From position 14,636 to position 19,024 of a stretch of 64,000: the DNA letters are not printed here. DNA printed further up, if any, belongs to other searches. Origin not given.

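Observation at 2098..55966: Exact 12-13-mer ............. recurs seven times on both strands, in three reading frames and in non-coding DNA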

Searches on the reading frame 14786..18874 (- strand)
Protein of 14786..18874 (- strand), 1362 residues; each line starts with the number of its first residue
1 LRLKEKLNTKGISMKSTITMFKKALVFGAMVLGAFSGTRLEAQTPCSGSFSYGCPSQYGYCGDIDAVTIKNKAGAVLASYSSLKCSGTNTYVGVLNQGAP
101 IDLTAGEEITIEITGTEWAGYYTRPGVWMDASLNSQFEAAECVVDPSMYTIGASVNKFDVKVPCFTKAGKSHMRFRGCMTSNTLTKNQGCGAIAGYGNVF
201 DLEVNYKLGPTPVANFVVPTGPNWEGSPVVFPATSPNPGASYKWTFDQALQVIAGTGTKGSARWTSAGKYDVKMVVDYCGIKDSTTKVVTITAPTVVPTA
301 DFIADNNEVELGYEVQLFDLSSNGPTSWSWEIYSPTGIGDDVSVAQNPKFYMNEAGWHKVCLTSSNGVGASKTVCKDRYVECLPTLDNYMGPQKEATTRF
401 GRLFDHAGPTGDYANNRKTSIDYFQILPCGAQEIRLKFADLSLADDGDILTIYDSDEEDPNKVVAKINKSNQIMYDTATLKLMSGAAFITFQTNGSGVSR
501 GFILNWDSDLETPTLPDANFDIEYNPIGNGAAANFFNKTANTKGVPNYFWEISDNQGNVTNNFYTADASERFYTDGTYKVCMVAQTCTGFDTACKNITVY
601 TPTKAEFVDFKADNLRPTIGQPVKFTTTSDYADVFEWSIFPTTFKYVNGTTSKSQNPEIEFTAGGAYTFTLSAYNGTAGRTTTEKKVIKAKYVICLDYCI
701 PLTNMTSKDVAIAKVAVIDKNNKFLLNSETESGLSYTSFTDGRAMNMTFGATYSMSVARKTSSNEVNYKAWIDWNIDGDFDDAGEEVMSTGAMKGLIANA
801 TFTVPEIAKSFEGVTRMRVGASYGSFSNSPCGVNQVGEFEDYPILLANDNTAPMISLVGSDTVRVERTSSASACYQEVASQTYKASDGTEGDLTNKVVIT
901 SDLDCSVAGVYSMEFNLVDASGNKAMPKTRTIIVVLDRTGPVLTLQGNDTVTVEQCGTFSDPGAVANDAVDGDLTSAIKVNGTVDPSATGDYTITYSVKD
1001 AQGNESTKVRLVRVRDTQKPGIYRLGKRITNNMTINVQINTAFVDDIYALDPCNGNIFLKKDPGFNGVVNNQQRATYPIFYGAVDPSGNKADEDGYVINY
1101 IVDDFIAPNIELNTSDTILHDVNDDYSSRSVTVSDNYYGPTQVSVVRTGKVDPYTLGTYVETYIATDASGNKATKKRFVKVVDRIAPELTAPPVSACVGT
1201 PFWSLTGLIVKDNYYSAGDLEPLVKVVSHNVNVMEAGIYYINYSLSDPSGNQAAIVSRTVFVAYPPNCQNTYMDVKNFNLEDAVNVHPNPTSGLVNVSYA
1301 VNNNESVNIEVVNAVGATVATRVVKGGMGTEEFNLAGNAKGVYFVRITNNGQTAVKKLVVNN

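Call 61: search_protein_families(library=pfam, proteins=[window:14786-18874:-], max_evalue=0.00001)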
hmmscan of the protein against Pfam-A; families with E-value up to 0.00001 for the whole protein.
window:14786-18874:- (1362 aa): 4 families
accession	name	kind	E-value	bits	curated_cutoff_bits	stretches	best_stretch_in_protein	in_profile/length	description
PF16403.11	Bact_surface_Ig-like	-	6e-45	151.6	27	3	943-1014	1-71/71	Bacterial surface protein, Ig-like domain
PF20009.4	GEVED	-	3.3e-23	82.7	24.4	1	768-844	2-77/78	GEVED domain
PF18962.6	Por_Secre_tail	-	1.3e-12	48.2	27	1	1286-1360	1-75/75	Secretion system C-terminal sorting domain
PF18911.6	PKD_4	-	1.3e-08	35.2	27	0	529-599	16-83/85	PKD domain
